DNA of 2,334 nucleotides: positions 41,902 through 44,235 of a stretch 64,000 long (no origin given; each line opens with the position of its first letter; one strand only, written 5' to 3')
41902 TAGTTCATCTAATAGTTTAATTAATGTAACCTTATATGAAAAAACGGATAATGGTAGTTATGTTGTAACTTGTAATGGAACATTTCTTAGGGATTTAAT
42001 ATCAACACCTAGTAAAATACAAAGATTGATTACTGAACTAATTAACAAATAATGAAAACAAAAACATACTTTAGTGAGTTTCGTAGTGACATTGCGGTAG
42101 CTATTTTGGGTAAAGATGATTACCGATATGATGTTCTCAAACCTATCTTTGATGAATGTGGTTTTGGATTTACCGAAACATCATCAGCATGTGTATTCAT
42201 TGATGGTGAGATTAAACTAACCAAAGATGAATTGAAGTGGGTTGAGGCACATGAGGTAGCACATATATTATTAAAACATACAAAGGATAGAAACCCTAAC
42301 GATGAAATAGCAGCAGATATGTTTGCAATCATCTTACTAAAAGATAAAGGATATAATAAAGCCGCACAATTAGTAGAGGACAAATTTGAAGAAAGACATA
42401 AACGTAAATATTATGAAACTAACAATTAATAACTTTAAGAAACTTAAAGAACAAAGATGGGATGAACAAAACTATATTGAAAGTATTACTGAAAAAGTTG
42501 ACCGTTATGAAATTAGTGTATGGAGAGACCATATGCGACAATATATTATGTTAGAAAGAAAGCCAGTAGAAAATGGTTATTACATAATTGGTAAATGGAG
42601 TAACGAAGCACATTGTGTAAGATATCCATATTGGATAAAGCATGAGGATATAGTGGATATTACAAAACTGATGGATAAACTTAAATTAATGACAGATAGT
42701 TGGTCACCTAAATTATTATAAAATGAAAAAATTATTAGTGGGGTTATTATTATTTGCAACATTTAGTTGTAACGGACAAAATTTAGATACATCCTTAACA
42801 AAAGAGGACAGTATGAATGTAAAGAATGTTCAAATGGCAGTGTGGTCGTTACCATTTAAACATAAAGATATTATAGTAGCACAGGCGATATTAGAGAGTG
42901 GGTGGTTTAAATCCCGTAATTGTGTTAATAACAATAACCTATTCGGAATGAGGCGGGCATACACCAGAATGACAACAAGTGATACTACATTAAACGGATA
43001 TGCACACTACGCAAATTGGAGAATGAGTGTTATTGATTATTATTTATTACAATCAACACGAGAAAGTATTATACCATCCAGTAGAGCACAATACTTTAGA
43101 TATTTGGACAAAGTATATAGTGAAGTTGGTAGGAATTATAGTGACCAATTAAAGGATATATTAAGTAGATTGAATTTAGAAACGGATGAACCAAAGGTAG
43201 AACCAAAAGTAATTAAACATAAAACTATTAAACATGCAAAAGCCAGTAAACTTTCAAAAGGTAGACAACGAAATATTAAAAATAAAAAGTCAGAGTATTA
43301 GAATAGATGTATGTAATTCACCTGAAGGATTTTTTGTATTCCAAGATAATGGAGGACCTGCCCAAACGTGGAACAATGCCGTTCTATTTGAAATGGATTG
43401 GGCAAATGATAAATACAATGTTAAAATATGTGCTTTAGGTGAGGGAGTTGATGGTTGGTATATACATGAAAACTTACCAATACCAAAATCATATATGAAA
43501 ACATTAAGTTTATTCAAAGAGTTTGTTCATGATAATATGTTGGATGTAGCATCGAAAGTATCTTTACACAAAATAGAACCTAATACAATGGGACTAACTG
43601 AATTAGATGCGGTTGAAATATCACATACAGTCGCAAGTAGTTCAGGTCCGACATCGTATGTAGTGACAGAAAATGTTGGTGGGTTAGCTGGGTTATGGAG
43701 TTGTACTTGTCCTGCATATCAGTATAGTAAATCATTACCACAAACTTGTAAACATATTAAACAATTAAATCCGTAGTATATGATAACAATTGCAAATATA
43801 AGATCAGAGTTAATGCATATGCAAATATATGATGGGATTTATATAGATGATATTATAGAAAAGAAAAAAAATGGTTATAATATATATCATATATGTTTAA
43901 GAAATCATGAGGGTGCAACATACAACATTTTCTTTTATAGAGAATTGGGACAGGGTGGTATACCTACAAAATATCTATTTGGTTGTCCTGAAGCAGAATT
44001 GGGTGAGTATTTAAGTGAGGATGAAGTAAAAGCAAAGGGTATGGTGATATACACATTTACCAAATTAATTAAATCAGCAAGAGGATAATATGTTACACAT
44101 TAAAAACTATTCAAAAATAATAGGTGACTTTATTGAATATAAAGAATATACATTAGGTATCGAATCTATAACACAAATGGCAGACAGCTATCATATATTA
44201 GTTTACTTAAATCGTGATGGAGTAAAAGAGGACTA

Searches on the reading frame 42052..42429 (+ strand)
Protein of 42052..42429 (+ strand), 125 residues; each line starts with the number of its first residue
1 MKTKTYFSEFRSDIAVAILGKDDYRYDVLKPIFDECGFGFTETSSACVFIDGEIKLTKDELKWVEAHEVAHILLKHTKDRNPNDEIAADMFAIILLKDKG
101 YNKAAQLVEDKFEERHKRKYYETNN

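Call 94: search_protein_families(library=pfam, proteins=[window:42052-42429:+], max_evalue=0.01)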
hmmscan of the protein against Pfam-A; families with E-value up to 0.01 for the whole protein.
window:42052-42429:+ (125 aa): 2 families
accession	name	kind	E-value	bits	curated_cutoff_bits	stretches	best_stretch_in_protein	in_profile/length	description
PF01435.24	Peptidase_M48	-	0.00067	20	20.3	1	46-77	48-81/186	Peptidase family M48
PF06114.19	Peptidase_M78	-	0.0023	18.2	22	1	38-96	21-86/123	IrrE N-terminal-like domain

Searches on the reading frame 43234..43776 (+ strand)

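Call 72: search_protein_families(library=pfam, proteins=[window:43234-43776:+], max_evalue=0.01)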
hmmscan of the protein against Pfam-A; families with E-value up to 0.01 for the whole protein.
window:43234-43776:+ (180 aa): 1 family
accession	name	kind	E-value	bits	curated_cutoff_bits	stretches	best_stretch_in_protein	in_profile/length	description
PF04434.22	SWIM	-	0.0039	17.1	19.6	1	154-175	12-30/38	SWIM zinc finger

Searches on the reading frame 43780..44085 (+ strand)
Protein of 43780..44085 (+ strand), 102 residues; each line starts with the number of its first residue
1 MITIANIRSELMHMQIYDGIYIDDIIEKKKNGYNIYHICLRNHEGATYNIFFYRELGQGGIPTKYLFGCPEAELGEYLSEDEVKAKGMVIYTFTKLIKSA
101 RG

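Call 9: search_protein_families(alignment_id=A1, library=pfam, max_evalue=1)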
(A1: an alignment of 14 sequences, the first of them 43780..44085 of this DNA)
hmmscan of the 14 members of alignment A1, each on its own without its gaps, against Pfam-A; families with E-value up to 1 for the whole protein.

A. member 1, window:43780-44085:+ (102 aa): 0 families

B. families by the number of members that match (of 14 scanned): 4 families
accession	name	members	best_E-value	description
PF22814.2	WelO5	1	0.009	Carrier-protein-independent halogenase WelO5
PF10722.14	YbjN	1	0.15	Putative bacterial sensory transduction regulator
PF08269.17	dCache_2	1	0.16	Cache domain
PF22184.2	CBM_56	1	0.37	Carbohydrate binding module family 56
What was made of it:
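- On Type III secretion chaperone / YbjN-like proteins: One member hit YbjN at E 0.15 (call 9).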

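Call 10: search_protein_families(alignment_id=A1, library=phrogs, max_evalue=0.1)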
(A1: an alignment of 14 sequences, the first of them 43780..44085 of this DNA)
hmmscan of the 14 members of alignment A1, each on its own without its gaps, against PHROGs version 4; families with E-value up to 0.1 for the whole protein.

A. member 1, window:43780-44085:+ (102 aa): 1 family
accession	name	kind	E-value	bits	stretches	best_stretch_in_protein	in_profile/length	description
phrog_15257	-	unknown function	0.023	15.6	0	77-98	48-69/74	-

B. families by the number of members that match (of 14 scanned): 4 families
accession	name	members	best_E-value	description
phrog_11637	-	1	0.0024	-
phrog_37406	-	1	0.011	-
phrog_15257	-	1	0.023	-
phrog_21701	-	1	0.041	-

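Call 13: find_homologous_proteins(query=A1, max_evalue=0.001)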
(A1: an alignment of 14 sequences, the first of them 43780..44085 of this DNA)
Query A1 (14 sequences) (102 aa, profile of the alignment): 114 proteins with E <= 0.001 among 300 candidates.
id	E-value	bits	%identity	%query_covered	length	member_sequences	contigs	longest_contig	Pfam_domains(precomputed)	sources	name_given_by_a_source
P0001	6.8e-18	83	-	-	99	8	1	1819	-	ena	-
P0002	1.7e-17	81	-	-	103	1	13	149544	-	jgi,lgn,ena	-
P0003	2.5e-16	78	-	-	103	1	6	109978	-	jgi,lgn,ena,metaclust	metaclust:\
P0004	2.7e-16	78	-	-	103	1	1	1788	-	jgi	jgi:hypothetical protein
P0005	6.2e-16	76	40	21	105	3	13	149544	-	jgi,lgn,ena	-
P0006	1.6e-15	75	-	-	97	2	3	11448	-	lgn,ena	-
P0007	1.8e-15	75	33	18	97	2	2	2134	-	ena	-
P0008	2.0e-15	75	-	-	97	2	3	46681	-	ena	-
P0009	3.4e-15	74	-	-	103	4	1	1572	-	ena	-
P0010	6.8e-15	73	-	-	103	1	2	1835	-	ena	-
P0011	7.1e-15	73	37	21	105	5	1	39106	-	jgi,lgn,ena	-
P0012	8.0e-15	73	-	-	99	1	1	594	-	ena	-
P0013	1.2e-14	72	-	-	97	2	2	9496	-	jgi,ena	jgi:hypothetical protein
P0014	3.4e-14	71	-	-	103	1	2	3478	-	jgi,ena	jgi:hypothetical protein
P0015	4.8e-14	70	38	21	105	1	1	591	-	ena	-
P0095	1.9e-9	56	100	100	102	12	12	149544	-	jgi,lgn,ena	-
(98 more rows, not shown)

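Call 14: find_encoding_contigs(protein=P0095, flank=10000, max_places=6)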
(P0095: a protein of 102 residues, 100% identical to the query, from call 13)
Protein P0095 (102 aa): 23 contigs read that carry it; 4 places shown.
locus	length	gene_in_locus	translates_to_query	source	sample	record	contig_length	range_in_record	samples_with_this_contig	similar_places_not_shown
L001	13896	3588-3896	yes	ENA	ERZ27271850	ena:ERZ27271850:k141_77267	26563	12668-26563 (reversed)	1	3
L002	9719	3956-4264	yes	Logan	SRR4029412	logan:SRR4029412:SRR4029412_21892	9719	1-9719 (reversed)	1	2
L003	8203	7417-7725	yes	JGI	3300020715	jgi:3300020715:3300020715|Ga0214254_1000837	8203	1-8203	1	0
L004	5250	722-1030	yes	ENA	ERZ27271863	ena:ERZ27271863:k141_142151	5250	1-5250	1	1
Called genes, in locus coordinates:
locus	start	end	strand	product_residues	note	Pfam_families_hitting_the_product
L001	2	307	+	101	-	?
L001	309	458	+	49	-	-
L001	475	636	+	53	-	-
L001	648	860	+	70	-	-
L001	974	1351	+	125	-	-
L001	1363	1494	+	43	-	-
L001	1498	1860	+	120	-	-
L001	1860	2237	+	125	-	PF10463:Peptidase_U49 (weak)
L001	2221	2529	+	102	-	-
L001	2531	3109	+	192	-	PF01832:Glucosaminidase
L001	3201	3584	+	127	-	-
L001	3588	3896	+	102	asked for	-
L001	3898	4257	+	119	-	-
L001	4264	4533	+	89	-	-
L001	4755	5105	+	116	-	-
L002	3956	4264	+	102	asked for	-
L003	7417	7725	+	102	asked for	-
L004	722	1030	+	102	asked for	-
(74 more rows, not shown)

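Call 24: search_protein_representatives(alignment_id=A1)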
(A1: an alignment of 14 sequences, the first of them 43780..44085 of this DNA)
Query: 14 sequences, 96 profile positions. Proteins with E-value up to 0.001 (for the whole library): 421; up to 1e-10: 24; up to 1e-30: 0. The best 150 are listed.
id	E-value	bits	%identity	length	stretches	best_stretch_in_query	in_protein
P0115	9.8e-19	83.8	-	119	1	1-93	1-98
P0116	8.8e-17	77.5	-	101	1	1-93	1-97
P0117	7.2e-15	71.4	-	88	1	1-89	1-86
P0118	2.6e-14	69.6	-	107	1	1-95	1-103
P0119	2.6e-14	69.6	-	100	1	1-92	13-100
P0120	3.3e-14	69.3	-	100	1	1-94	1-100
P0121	5.3e-14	68.6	-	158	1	2-91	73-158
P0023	9.6e-14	67.8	-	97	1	1-94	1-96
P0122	1.3e-13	67.3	-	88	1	1-91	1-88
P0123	2.7e-13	66.3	-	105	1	1-95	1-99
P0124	3.7e-13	65.9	-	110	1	1-95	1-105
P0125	3.7e-13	65.9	-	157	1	2-91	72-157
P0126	3.8e-13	65.9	-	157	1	2-91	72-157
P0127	6.2e-13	65.2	-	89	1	1-91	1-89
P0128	2.5e-12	63.2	-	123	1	2-91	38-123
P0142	2.6e-10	56.8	-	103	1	1-92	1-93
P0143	3.2e-10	56.5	-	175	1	2-92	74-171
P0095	5.9e-10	55.6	-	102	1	1-94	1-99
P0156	3.1e-09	53.3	-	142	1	1-93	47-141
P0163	1.3e-08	51.4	-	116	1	1-94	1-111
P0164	1.5e-08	51.1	-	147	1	1-90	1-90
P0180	4.3e-08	49.7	-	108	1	1-95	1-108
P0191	8.1e-08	48.8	-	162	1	1-72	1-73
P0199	1.9e-07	47.6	-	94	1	1-92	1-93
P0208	3.2e-07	46.9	-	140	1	2-92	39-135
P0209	3.4e-07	46.8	-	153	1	1-91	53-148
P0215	5.2e-07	46.2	-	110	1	1-95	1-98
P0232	1.0e-06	45.3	-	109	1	1-94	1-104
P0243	1.5e-06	44.7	-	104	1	1-92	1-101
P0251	2.1e-06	44.2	-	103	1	1-93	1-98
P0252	2.1e-06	44.2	-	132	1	1-94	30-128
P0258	2.7e-06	43.9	-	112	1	1-94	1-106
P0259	2.8e-06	43.8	-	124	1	2-94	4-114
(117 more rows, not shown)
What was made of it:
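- The profile search matched positions 1-95 in 421 clusters (50% identity) out of 1.84 billion representatives (call 24). 421 clusters exist elsewhere (call 24).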

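Call 62: find_encoding_contigs(protein=P0163, flank=10000, max_places=3)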
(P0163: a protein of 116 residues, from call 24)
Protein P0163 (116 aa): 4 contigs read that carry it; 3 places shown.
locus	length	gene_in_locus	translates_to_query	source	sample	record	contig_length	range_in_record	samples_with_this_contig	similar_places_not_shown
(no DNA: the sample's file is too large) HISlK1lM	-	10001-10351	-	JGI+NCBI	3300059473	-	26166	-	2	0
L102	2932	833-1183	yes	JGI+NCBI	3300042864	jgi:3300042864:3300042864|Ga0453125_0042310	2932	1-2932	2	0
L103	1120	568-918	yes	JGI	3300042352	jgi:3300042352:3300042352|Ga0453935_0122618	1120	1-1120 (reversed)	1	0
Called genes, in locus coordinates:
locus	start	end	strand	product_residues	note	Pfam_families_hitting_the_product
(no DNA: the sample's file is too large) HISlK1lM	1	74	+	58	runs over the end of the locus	-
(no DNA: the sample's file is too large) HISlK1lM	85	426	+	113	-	-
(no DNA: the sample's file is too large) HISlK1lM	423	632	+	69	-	-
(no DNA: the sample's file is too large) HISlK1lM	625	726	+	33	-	-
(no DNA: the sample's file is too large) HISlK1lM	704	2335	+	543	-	PF00118:Cpn60_TCP1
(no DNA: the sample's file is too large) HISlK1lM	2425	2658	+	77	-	-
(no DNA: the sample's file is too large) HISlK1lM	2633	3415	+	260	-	PF00149:Metallophos, PF12850:Metallophos_2 (faint)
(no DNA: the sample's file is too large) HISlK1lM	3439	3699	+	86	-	-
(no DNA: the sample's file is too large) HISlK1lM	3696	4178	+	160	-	PF20274:cREC_REC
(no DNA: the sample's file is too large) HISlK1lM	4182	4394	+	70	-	-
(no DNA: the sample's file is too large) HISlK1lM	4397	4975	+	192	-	-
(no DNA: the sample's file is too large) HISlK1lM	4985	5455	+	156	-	PF00877:NLPC_P60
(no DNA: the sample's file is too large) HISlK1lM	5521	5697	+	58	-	-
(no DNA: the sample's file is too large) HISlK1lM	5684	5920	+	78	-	-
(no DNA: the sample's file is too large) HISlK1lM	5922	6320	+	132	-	-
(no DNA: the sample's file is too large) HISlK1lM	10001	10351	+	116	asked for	-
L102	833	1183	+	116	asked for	-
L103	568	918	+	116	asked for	-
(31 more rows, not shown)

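Call 71: search_protein_families(alignment_id=A1, library=ncbifam, max_evalue=0.1)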
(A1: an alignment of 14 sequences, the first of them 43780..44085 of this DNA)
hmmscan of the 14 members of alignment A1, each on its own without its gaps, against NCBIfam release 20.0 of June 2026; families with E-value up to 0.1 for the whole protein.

A. member 1, window:43780-44085:+ (102 aa): 0 families

B. families by the number of members that match (of 14 scanned): 4 families
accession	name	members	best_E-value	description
NF053649.1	HemeDegHumQ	1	0.018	heme-degrading protein HmuQ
NF000473.1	vanY_BG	1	0.041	VanY-B/VanY-G family D-Ala-D-Ala carboxypeptidase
NF005689.0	PRK07490.1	1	0.05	hypothetical protein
NF041013.1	T4P_ComGE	1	0.086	competence type IV pilus minor pilin ComGE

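Call 73: list_cluster_members(proteins=[P0142, P0164, P0180, P0199, P0215, P0232, P0243, P0251, P0258, P0259])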
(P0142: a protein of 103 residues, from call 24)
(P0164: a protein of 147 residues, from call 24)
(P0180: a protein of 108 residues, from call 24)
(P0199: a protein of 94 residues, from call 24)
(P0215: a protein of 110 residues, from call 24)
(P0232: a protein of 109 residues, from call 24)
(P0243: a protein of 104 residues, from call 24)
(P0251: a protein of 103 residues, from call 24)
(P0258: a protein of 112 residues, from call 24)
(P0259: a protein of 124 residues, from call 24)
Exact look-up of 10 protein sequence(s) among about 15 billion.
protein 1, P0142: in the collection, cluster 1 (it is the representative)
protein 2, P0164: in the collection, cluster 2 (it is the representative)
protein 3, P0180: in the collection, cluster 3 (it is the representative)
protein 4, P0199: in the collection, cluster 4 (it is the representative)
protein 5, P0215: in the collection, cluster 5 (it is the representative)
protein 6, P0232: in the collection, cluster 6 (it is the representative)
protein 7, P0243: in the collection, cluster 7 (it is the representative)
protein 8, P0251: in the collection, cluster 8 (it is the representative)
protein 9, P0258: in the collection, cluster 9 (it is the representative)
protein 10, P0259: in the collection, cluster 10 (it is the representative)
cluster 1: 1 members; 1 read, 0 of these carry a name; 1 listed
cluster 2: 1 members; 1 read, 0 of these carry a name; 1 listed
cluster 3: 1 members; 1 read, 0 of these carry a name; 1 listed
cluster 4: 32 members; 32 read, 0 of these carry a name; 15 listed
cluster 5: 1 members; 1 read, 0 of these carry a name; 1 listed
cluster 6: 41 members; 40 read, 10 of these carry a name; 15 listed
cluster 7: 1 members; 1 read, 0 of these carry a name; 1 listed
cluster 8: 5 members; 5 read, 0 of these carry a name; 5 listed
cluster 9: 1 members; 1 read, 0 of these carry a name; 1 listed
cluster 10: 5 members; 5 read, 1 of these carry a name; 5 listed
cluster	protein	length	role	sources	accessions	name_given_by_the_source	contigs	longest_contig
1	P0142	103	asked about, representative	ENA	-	-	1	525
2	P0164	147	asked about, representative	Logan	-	-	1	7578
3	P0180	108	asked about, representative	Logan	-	-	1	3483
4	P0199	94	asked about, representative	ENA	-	-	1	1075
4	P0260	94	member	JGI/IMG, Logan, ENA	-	-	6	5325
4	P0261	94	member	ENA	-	-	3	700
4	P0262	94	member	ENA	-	-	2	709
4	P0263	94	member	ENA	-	-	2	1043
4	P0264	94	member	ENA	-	-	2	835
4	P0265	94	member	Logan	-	-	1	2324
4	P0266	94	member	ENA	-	-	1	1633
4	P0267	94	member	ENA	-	-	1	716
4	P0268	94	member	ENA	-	-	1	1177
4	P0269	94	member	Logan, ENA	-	-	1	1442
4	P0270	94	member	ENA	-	-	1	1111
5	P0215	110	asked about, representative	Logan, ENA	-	-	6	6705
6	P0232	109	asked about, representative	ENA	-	-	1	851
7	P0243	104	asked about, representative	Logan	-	-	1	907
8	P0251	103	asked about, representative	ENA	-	-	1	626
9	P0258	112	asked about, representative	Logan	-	-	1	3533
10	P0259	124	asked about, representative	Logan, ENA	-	-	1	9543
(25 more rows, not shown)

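Call 84: search_protein_families(library=pfam, proteins=[P0121, P0125, P0126, P0143, P0208, P0209, P0156, P0164, P0191, P0252], max_evalue=0.1)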
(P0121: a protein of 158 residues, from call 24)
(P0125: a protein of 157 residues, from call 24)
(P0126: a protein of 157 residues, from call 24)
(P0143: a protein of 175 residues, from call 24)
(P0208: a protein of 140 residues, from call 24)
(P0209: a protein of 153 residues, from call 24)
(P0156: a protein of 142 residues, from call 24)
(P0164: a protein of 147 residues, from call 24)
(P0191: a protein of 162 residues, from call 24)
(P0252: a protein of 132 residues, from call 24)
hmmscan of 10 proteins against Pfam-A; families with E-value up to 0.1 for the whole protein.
P0121 (158 aa): 2 families
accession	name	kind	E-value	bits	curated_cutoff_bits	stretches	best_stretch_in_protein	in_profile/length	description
PF19991.5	HMA_2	-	0.0042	17.5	30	1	13-71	31-89/154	Heavy metal associated domain 2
PF14261.11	DUF4351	-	0.025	15.1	25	1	20-48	26-55/59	Domain of unknown function (DUF4351)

P0125 (157 aa): 0 families

P0126 (157 aa): 0 families

P0143 (175 aa): 0 families

P0208 (140 aa): 0 families

P0209 (153 aa): 0 families

P0156 (142 aa): 1 family
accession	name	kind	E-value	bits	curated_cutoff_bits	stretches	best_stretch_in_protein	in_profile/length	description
PF17095.10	CAMSAP_CC1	-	0.087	13.2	27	0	11-28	29-46/59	Spectrin-binding region of Ca2+-Calmodulin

P0164 (147 aa): 0 families

P0191 (162 aa): 0 families

P0252 (132 aa): 0 families
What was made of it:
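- Tried and rejected: Pfam domains in the N-terminal extensions of fused variants: none significant (call 84).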
